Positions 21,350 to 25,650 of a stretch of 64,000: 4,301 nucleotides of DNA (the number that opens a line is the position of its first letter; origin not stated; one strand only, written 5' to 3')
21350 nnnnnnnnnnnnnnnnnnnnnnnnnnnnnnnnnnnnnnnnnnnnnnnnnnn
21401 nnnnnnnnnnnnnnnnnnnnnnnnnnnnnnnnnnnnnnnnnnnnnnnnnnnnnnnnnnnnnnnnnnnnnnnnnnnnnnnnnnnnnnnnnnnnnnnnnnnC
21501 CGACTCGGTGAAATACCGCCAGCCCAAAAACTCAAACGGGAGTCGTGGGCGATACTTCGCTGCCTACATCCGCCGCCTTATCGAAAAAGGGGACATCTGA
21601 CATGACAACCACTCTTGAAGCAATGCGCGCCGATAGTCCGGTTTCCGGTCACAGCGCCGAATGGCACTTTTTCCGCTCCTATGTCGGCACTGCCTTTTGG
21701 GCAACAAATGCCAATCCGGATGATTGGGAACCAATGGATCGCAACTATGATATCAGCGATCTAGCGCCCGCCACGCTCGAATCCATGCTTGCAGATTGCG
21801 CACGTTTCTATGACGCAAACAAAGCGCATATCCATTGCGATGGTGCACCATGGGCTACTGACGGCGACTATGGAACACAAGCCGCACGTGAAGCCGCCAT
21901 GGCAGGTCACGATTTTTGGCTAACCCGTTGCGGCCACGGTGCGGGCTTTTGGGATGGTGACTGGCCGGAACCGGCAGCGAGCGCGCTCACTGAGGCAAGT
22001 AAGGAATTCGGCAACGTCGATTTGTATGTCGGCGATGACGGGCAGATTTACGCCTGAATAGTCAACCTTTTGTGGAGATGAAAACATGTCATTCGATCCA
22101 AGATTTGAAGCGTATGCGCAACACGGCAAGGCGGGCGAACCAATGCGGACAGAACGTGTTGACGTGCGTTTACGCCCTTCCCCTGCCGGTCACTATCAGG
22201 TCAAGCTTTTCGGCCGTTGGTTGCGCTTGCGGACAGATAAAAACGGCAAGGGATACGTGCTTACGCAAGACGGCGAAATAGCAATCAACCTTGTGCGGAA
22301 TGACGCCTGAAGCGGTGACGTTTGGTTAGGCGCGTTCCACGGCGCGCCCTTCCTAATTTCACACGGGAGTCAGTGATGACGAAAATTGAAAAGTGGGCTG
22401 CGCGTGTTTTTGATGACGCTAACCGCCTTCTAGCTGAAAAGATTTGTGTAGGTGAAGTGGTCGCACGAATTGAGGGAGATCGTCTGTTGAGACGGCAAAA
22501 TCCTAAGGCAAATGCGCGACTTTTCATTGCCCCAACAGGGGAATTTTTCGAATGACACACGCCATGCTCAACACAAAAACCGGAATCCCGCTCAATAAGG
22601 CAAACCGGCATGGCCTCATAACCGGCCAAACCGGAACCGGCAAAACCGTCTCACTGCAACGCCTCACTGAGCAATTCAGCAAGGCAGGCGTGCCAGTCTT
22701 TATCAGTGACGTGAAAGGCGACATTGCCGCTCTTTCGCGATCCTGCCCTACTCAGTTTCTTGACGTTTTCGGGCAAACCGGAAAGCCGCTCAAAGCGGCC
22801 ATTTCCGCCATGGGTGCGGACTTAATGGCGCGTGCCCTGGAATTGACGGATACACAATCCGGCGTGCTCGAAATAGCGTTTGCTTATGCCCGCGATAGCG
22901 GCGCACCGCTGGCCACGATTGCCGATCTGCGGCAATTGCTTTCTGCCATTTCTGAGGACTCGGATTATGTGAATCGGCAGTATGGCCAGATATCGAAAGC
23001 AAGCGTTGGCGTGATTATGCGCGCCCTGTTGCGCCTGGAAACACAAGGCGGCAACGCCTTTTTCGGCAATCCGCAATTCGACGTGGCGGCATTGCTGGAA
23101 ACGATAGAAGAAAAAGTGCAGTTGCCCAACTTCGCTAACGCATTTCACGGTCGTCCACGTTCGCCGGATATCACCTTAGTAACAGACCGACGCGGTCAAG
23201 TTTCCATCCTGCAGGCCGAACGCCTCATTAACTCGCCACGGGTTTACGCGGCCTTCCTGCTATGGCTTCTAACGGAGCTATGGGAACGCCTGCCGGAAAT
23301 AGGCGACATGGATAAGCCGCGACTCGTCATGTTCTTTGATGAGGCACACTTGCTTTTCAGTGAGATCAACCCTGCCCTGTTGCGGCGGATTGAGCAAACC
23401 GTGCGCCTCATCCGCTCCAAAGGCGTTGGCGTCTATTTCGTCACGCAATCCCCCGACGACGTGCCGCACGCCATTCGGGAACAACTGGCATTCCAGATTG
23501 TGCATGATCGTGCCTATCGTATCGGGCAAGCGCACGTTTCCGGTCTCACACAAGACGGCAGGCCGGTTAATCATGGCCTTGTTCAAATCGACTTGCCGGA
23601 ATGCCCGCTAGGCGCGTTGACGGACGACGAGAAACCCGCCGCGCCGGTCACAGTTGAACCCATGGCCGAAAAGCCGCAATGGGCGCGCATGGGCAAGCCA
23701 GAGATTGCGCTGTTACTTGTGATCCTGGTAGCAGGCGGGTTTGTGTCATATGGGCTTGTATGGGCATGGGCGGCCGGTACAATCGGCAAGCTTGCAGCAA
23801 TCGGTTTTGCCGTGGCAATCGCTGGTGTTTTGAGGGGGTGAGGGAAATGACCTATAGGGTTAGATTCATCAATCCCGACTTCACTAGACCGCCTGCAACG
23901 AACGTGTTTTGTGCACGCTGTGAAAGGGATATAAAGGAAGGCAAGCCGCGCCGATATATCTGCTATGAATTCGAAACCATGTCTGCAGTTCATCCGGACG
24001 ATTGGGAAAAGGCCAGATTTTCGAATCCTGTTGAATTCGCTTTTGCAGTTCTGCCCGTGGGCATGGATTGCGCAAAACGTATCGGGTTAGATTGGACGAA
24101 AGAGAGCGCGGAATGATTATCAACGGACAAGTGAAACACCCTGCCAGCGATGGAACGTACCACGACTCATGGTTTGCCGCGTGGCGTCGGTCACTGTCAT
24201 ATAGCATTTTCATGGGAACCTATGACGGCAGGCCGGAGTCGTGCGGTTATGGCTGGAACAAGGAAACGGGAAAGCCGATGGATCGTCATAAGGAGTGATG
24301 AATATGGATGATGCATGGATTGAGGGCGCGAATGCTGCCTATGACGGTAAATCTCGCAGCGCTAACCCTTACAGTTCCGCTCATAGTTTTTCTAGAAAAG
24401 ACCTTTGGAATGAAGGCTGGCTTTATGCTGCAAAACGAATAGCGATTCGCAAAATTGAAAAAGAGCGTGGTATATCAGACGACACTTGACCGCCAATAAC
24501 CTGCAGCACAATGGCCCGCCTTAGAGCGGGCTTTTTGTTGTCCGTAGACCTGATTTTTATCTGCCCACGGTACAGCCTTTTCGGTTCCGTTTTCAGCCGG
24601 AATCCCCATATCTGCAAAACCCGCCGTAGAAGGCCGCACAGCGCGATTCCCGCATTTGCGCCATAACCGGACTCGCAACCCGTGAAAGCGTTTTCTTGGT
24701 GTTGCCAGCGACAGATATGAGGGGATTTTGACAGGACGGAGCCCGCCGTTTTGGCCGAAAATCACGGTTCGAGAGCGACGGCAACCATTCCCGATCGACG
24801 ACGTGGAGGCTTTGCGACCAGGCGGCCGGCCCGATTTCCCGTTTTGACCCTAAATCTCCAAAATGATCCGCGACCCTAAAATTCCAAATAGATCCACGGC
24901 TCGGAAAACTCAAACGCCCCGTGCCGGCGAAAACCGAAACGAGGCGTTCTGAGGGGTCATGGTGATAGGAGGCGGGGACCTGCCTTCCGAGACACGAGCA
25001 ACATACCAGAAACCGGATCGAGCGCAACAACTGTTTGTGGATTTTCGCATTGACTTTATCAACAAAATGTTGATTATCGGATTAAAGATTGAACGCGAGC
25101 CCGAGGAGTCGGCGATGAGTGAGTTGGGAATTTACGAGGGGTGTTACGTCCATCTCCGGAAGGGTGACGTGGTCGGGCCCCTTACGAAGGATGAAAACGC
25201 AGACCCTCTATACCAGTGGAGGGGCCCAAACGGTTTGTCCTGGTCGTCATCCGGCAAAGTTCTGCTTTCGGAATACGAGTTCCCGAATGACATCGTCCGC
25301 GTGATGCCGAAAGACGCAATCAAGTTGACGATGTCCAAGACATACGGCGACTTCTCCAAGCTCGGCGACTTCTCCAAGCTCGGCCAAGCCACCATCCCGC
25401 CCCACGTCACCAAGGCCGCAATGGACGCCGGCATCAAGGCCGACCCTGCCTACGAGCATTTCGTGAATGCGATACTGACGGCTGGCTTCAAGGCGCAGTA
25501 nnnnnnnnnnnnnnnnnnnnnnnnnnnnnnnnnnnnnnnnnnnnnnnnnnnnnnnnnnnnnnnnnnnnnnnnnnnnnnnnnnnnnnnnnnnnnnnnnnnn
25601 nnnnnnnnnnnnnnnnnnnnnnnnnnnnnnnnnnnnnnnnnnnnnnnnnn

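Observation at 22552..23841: P-loop NTPase with C-terminal double transmembrane anchor, flanked by hairpin terminators and tiny ORFs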

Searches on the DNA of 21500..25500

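Call 29: search_rna_families(source=window, start=21500, end=25500, threshold=evalue, max_evalue=1)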
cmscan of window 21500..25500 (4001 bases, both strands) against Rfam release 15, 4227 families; matches with E-value up to 1: 1.
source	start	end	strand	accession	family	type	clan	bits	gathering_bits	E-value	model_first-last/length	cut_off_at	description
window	24462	24539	+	RF00513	Trp_leader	Cis-reg; leader;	-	21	41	0.68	1-100/100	no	Tryptophan operon leader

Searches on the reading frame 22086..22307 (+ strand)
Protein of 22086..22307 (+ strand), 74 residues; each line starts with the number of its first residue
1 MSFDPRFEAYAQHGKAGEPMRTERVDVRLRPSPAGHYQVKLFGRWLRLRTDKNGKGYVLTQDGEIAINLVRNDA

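Call 54: search_protein_families(library=pfam, proteins=[window:22086-22307:+], max_evalue=0.01)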
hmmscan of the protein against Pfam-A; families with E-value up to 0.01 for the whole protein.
window:22086-22307:+ (74 aa): 0 families

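Call 55: search_protein_families(library=phrogs, proteins=[window:22086-22307:+], max_evalue=0.001)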
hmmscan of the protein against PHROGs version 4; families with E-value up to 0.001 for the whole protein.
window:22086-22307:+ (74 aa): 0 families

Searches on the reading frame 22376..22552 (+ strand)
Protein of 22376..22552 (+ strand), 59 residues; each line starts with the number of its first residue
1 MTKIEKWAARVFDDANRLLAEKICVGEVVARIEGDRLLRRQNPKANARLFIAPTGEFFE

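Call 54: search_protein_families(library=pfam, proteins=[window:22376-22552:+], max_evalue=0.01)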
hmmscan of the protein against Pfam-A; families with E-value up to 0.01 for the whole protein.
window:22376-22552:+ (59 aa): 0 families

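Call 55: search_protein_families(library=phrogs, proteins=[window:22376-22552:+], max_evalue=0.001)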
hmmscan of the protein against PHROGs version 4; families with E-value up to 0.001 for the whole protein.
window:22376-22552:+ (59 aa): 0 families
